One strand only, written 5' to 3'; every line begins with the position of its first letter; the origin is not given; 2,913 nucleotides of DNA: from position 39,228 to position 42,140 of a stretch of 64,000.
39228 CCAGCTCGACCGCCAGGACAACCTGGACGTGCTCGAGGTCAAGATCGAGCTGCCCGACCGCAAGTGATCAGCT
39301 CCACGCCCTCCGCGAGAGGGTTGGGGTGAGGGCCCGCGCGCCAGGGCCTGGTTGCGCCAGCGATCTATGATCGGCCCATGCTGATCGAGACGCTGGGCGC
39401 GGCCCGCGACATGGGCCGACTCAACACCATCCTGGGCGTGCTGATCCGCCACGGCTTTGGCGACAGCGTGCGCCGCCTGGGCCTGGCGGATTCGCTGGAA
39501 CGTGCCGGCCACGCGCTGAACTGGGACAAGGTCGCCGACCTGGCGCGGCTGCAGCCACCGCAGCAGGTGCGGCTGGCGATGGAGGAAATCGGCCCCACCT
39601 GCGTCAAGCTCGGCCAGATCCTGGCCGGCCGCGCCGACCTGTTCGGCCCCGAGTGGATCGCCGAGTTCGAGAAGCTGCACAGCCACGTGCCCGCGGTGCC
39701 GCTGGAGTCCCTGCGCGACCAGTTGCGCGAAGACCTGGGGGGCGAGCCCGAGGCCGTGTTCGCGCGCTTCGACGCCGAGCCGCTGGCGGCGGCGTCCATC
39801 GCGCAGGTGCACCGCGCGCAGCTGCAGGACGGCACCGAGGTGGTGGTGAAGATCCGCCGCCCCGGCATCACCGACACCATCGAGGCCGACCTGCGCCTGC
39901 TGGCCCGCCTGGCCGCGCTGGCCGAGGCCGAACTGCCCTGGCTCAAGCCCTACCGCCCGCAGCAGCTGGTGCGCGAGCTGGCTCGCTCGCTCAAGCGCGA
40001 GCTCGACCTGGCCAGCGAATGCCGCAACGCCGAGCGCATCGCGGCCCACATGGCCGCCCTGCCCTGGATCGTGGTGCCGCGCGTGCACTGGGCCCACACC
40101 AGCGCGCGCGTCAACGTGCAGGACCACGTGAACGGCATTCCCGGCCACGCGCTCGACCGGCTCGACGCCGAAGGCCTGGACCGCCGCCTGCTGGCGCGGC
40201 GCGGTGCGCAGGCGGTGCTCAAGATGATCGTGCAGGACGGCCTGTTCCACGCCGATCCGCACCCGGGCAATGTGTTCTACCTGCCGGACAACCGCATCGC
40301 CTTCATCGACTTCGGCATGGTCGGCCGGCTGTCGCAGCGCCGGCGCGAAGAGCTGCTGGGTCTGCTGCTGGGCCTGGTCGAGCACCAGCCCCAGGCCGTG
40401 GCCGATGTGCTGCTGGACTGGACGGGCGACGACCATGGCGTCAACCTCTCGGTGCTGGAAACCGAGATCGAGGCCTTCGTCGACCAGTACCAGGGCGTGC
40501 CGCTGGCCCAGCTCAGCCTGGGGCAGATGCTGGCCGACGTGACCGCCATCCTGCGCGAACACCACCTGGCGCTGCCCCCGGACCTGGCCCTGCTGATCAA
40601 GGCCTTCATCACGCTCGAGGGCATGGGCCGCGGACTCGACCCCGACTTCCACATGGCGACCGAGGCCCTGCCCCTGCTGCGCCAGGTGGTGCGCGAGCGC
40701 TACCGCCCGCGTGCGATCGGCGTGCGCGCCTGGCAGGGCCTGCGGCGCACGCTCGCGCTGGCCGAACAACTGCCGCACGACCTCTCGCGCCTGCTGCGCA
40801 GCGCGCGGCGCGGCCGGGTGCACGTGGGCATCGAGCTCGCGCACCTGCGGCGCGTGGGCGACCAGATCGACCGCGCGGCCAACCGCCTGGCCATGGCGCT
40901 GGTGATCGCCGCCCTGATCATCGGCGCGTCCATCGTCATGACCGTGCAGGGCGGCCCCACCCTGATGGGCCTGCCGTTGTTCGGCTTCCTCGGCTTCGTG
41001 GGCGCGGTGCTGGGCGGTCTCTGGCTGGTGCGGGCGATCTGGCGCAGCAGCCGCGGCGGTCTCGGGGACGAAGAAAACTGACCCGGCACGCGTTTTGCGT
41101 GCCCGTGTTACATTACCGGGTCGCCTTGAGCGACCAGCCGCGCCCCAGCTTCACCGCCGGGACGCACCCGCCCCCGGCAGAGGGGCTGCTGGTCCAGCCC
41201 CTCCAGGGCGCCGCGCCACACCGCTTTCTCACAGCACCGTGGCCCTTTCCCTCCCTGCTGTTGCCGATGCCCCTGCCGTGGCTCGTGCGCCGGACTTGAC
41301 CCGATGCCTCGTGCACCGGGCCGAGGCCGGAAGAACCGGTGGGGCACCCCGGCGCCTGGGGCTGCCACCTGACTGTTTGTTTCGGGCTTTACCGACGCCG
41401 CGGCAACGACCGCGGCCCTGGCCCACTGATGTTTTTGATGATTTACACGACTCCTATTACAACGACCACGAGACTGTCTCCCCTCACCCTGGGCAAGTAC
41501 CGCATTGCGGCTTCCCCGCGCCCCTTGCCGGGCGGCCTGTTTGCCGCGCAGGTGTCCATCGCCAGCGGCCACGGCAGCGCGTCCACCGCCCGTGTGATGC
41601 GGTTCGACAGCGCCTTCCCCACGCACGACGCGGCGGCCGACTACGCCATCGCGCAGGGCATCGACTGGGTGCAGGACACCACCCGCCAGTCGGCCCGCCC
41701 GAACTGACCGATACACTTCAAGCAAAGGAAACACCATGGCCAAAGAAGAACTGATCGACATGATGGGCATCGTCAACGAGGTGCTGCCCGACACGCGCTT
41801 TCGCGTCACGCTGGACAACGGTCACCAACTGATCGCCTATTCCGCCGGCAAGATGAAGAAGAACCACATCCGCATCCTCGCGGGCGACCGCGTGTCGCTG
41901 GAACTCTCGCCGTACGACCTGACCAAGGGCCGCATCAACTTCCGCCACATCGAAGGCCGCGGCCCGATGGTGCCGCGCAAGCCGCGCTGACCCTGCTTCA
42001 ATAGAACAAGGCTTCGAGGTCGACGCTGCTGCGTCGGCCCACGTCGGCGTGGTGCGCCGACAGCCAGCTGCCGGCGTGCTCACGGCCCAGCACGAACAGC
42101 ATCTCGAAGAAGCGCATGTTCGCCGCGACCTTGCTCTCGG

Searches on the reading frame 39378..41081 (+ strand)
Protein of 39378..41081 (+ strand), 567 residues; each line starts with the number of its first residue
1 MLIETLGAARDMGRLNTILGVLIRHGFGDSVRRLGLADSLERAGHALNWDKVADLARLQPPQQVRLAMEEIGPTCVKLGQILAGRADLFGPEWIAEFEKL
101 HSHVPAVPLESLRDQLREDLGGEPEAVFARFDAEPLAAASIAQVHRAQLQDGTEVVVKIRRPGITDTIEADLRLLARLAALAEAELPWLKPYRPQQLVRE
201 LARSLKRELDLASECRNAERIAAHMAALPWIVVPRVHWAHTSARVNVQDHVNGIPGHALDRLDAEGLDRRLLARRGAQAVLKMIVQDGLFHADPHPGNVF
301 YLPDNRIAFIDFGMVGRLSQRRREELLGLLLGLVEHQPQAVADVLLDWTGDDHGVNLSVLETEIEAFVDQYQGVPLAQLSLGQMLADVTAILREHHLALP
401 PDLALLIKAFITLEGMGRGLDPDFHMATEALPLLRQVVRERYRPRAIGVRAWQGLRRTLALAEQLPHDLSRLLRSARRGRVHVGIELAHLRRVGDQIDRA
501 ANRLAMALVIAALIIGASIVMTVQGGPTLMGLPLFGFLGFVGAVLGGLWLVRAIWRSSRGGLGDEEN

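Call 74: search_protein_families(library=pfam, proteins=[window:39378-41081:+], max_evalue=0.001)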
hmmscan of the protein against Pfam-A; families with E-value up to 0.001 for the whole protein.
window:39378-41081:+ (567 aa): 1 family
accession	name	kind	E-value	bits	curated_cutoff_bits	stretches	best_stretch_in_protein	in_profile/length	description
PF03109.22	ABC1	-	3.1e-71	239.8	22.9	1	99-343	1-242/244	ABC1 atypical kinase-like domain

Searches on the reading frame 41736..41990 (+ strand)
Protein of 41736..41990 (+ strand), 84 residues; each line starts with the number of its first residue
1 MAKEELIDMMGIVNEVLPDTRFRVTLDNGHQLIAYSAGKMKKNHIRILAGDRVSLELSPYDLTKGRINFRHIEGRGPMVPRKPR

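Call 33: search_protein_families(library=pfam, proteins=[window:41736-41990:+], max_evalue=0.00001)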
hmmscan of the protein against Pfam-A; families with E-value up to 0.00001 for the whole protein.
window:41736-41990:+ (84 aa): 1 family
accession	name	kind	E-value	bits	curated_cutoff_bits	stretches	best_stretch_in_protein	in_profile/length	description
PF01176.25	eIF-1a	-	2.3e-22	78.8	30.2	1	8-70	2-64/64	Translation initiation factor 1A / IF-1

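Call 84: find_encoding_contigs(protein=window:41736-41990:+, flank=10000, max_places=4)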
Protein window:41736-41990:+ (84 aa): 24 contigs read that carry it; 4 places shown.
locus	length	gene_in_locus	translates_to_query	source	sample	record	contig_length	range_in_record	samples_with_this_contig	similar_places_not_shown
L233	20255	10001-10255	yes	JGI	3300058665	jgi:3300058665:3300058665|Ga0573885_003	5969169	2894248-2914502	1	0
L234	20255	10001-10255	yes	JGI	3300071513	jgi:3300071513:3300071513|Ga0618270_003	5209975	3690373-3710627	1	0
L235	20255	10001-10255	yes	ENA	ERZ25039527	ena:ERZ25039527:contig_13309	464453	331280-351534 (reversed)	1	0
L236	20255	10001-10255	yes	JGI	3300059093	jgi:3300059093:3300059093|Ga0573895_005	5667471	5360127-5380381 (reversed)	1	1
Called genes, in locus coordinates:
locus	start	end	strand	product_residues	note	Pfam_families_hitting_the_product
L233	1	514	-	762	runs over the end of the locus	PF00912:Transgly, PF17092:PCB_OB, PF00905:Transpeptidase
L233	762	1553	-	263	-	PF00557:Peptidase_M24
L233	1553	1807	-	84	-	PF11903:ParD_like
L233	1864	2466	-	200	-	-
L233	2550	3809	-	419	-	PF01699:Na_Ca_ex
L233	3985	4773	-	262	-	PF04655:APH_6_hur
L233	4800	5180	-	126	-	-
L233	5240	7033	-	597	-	PF00512:HisKA, PF02518:HATPase_c, PF00072:Response_reg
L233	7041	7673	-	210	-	PF00072:Response_reg, PF00196:GerE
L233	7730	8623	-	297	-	PF00345:PapD_N, PF04828:GFA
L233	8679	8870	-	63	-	-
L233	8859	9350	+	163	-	PF00072:Response_reg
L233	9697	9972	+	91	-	-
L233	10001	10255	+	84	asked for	PF01176:eIF-1a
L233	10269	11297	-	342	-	PF01734:Patatin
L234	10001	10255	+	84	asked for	PF01176:eIF-1a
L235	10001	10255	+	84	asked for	PF01176:eIF-1a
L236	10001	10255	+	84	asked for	PF01176:eIF-1a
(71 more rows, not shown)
